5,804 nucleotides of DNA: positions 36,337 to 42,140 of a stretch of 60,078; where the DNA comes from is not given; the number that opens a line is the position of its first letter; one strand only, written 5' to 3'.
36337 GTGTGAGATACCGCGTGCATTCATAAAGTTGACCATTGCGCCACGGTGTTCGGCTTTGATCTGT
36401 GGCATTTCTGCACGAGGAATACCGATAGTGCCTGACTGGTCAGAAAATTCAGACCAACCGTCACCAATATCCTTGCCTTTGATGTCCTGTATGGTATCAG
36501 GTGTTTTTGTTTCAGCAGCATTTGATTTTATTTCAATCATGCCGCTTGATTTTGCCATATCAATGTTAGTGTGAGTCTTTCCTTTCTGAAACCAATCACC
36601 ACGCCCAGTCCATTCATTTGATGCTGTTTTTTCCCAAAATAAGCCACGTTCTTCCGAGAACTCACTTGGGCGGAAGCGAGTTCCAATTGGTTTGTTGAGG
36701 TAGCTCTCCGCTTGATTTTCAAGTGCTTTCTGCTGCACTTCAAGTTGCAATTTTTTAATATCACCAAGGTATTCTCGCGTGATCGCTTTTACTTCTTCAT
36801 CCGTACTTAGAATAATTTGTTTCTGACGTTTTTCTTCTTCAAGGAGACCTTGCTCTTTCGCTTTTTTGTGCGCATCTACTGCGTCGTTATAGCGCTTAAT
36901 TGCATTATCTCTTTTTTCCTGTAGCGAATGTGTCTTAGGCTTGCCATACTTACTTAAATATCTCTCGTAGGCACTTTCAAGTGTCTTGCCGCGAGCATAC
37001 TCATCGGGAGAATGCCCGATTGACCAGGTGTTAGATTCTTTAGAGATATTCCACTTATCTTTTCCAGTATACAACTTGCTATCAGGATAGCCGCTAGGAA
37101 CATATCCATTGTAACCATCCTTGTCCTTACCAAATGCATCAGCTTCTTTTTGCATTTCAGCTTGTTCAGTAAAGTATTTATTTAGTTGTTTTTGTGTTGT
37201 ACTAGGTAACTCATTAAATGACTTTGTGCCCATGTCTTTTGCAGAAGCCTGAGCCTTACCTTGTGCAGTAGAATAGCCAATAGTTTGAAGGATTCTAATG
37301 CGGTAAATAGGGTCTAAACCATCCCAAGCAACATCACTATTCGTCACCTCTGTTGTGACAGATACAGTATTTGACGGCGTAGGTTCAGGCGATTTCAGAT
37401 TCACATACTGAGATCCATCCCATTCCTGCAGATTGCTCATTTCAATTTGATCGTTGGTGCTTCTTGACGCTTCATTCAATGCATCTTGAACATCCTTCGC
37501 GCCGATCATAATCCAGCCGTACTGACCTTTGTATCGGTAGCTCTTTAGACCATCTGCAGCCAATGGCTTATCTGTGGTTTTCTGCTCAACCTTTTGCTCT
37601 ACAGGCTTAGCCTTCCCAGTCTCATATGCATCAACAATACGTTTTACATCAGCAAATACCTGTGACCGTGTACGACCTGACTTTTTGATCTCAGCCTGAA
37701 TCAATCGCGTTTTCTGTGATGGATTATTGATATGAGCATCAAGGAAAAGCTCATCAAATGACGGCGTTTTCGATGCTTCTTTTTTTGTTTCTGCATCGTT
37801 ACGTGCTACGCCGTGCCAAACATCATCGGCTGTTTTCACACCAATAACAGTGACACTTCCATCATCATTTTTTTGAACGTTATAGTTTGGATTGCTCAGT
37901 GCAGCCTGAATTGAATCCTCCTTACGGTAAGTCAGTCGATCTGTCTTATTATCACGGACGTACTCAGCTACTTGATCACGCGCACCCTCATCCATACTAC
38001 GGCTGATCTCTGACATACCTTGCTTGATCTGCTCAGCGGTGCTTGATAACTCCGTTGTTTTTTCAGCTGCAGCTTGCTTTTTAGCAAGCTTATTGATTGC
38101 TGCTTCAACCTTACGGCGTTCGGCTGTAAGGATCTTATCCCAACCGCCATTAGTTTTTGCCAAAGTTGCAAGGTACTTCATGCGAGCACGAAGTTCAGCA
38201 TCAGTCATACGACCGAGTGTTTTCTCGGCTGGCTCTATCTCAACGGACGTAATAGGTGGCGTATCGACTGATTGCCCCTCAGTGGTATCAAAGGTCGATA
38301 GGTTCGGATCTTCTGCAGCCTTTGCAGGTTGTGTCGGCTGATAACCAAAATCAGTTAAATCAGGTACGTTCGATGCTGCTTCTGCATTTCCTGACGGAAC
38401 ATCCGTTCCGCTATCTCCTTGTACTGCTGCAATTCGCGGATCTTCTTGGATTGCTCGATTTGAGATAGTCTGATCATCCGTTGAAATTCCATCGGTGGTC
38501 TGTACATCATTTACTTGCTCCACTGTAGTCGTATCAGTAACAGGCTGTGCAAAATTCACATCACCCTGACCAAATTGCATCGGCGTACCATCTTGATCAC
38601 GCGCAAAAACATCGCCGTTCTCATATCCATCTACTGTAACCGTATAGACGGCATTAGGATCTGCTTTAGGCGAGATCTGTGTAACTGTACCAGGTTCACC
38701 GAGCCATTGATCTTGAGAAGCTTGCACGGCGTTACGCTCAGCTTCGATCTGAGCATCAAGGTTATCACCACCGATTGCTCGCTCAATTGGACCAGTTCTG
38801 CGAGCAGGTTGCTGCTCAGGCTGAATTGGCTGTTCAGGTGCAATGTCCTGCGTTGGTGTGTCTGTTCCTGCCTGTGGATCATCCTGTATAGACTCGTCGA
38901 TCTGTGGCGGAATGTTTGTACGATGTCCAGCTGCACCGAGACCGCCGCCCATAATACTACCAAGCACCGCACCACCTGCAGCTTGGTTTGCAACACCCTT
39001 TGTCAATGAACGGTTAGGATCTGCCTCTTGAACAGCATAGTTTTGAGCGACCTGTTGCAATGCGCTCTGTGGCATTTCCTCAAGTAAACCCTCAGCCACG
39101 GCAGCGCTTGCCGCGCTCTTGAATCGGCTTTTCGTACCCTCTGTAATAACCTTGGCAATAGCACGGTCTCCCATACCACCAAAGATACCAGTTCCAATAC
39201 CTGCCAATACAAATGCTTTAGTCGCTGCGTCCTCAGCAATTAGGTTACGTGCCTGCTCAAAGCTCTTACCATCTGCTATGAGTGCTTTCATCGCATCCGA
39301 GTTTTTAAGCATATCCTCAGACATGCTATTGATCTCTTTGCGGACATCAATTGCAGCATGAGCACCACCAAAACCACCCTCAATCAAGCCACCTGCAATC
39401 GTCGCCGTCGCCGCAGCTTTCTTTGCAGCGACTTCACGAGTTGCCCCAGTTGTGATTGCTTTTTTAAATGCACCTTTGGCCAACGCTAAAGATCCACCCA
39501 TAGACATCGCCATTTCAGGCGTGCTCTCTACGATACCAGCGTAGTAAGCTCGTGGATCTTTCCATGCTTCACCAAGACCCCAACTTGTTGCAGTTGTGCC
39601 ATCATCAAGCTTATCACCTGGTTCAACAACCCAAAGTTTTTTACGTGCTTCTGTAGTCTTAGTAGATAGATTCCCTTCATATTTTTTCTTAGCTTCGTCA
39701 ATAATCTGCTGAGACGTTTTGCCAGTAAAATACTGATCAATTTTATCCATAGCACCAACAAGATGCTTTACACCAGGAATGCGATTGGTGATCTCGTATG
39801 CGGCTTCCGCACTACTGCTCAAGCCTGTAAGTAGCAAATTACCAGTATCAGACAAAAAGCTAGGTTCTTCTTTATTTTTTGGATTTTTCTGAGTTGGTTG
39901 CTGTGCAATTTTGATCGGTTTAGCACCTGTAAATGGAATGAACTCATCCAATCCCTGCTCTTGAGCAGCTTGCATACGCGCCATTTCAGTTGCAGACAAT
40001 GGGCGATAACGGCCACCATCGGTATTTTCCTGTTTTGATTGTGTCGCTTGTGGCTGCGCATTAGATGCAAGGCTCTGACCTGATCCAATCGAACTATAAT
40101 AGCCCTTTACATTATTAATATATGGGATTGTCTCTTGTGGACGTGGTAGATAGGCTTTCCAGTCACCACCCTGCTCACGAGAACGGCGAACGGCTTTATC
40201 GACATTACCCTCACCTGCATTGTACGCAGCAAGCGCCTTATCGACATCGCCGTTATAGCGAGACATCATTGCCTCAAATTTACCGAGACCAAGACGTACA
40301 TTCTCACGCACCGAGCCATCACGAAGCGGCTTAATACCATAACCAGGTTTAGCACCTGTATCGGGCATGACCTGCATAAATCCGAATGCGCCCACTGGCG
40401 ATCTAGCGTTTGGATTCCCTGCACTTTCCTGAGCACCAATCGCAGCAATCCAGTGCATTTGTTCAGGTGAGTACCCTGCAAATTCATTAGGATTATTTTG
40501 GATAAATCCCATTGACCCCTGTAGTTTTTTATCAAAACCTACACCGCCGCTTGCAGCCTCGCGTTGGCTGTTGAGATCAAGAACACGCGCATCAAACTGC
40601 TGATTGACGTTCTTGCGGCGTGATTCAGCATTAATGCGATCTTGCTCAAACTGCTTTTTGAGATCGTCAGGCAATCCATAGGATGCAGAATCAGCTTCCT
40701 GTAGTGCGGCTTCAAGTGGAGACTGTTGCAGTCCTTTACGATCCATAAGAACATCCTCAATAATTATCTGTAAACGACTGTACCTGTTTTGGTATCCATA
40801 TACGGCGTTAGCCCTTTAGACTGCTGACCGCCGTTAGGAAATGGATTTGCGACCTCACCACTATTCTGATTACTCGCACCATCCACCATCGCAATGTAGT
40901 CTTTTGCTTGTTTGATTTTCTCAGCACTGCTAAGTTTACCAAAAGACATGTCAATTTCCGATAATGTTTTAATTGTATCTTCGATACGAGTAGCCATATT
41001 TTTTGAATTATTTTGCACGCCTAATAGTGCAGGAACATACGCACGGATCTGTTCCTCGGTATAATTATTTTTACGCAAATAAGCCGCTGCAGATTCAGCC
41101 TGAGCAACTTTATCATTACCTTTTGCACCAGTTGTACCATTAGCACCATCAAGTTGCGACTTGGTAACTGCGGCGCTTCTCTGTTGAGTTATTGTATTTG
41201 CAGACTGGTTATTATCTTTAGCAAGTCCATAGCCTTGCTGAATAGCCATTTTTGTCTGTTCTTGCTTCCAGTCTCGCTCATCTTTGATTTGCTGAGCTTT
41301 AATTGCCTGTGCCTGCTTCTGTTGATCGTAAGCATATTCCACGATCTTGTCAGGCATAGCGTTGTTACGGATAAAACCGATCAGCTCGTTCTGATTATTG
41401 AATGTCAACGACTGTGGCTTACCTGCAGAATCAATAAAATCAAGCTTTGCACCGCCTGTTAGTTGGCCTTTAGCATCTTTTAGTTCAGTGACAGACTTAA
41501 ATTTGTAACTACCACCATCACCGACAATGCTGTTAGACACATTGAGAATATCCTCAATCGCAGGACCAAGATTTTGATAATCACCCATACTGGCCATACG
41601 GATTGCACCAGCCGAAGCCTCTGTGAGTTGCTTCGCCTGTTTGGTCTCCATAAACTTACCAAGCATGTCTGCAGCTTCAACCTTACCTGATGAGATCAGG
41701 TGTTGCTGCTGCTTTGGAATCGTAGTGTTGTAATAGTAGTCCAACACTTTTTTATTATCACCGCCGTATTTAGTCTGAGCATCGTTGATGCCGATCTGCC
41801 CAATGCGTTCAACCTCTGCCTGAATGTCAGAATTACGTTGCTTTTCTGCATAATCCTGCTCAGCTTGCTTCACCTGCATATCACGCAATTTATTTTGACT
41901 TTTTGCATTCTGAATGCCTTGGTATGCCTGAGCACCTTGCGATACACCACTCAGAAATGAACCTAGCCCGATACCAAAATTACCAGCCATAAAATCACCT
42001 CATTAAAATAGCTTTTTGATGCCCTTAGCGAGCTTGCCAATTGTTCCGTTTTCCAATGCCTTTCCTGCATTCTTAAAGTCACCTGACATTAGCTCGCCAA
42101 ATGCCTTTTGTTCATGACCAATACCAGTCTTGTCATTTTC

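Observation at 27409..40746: Single 4,445-aa polyvalent protein occupying 22 percent of the genome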

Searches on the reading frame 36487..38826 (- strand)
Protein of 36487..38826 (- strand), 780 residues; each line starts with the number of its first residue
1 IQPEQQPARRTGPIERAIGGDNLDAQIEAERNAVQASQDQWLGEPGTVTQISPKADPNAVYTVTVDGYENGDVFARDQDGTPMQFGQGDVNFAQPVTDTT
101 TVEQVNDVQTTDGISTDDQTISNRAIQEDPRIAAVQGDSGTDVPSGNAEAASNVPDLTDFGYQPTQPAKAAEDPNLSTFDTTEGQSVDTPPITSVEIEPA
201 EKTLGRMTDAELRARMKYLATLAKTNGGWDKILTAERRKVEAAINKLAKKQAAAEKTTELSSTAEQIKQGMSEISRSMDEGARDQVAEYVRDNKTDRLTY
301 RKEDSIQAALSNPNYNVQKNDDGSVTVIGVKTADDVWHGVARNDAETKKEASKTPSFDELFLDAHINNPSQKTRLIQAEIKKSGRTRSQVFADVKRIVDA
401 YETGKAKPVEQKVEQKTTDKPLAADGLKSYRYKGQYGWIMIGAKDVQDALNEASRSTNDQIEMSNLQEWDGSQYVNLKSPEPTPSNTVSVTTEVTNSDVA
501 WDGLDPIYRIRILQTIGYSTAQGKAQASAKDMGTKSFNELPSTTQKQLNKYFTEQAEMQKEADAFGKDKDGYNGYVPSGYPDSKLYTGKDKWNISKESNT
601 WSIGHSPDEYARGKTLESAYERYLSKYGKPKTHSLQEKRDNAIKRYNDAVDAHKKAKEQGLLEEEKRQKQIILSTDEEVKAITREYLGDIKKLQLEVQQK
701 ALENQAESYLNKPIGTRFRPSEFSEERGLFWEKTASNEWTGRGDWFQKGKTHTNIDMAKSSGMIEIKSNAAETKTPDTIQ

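Call 81: search_dna_similar(query=window:36487-38826:-, collection=phages, mode=protein, max_rows=15)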
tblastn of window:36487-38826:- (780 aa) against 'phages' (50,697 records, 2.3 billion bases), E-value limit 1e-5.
Records with a match: 31; places in all: 31; records where one place covers at least 80% of the query: 0.
Best place of each record, by identity: <60% 31.
By first word of the organism name: Ralstonia 15; Erwinia 5; Pseudomonas 5; Burkholderia 4; Serratia 2.
By host as written in the record: Ralstonia pseudosolanacearum I-31 (MT043) 5; - 4; Ralstonia pseudosolanacearum I-33 (MT061) 4; Ralstonia pseudosolanacearum I-15 (MT014) 3; Erwinia pyrifoliae 2; Serratia marcescens 2; Erwinia amylovora 2; Pseudomonas fluorescens SBW25 2; and 6 more.
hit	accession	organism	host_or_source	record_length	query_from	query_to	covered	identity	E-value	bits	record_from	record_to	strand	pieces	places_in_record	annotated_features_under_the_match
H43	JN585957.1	Erwinia phage PEp14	Erwinia pyrifoliae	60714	5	245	20%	47.9%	3e-13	145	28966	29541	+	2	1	putative DNA methylase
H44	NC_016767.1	Erwinia phage PEp14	Erwinia pyrifoliae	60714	5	245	20%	47.9%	3e-13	145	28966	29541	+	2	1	DarB-like antirestriction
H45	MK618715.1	Serratia phage Parlo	Serratia marcescens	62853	26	245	28%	32.0%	5e-11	73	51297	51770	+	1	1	DarB-like antirestriction protein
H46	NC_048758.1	Serratia phage Parlo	Serratia marcescens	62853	26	245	28%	32.0%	5e-11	73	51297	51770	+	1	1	DarB-like antirestriction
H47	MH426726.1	Erwinia phage Pavtok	Erwinia amylovora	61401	11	245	17%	51.9%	3e-12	141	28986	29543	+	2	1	lytic transglycosylase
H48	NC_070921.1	Erwinia phage Pavtok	Erwinia amylovora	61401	11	245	17%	51.9%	3e-12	141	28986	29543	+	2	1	DarB-like antirestriction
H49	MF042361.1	Pseudomonas phage Skulduggery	Pseudomonas fluorescens SBW25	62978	36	244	27%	31.5%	3e-10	70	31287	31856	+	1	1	hypothetical protein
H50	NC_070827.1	Pseudomonas phage Skulduggery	Pseudomonas fluorescens SBW25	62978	36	244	27%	31.5%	3e-10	70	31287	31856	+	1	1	DarB-like antirestriction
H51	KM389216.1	Pseudomonas phage F_ET605sp/Pa1651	-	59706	644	776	17%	41.5%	1e-17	95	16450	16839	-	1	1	record has no annotation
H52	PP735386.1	Pseudomonas phage vB_PaeP-F1Pa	Pseudomonas aeruginosa ATCC 15692 (PAO1)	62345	644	776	17%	41.5%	1e-17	95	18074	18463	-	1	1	hypothetical protein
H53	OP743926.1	Erwinia phage Stean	Erwinia amylovora 1/79Sm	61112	11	90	10%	42.7%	3e-12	77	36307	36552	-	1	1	transglycosylase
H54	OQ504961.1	Pseudomonas phage ZRG1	Stutzerimonas stutzeri NCTC10475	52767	411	475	8%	52.3%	1e-10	71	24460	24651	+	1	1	KH domain-containing protein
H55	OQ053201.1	Burkholderia phage CSP3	Burkholderia contaminans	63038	196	245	6%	56.0%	2e-6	58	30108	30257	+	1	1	soluble lytic transglycosylase/helicase/methylase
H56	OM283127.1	Burkholderia phage JC1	Burkholderia cenocepacia Van1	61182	199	245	6%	57.4%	3e-6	57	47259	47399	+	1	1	DarB-like antirestriction protein | terminator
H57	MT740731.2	Ralstonia phage Claudette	Ralstonia pseudosolanacearum I-15 ...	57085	199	245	6%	57.4%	5e-6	56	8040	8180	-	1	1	hypothetical protein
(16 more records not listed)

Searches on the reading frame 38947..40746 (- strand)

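Call 11: search_protein_families(library=pfam, proteins=[window:38947-40746:-], max_evalue=1)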
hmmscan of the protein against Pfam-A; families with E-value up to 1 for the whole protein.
window:38947-40746:- (600 aa): 1 family
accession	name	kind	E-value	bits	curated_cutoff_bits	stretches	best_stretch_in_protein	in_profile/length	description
PF01464.25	SLT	-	4.5e-20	71.8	21.3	1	99-193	16-112/117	Transglycosylase SLT domain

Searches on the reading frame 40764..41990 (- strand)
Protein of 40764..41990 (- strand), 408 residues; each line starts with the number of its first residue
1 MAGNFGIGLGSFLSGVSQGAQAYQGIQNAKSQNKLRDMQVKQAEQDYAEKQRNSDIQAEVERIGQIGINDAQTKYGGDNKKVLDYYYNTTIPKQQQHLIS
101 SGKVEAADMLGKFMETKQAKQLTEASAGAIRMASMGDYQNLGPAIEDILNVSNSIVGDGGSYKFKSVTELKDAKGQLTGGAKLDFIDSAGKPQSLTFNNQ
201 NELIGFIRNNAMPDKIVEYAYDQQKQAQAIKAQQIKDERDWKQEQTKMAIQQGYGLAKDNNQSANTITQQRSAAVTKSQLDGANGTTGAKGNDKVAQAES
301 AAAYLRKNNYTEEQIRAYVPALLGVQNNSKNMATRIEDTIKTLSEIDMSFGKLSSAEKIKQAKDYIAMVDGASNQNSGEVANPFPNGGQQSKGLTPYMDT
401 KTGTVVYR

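Call 9: search_protein_families(library=phrogs, proteins=[window:40764-41990:-], max_evalue=0.001)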
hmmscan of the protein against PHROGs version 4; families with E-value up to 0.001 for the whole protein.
window:40764-41990:- (408 aa): 1 family
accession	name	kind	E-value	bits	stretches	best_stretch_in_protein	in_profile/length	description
phrog_9667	-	head and packaging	4.1e-56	192.2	1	4-408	2-380/383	virion structural protein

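Call 74: search_protein_families(library=pfam, proteins=[window:40764-41990:-], max_evalue=0.01)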
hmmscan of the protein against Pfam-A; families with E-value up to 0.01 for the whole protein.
window:40764-41990:- (408 aa): 0 families
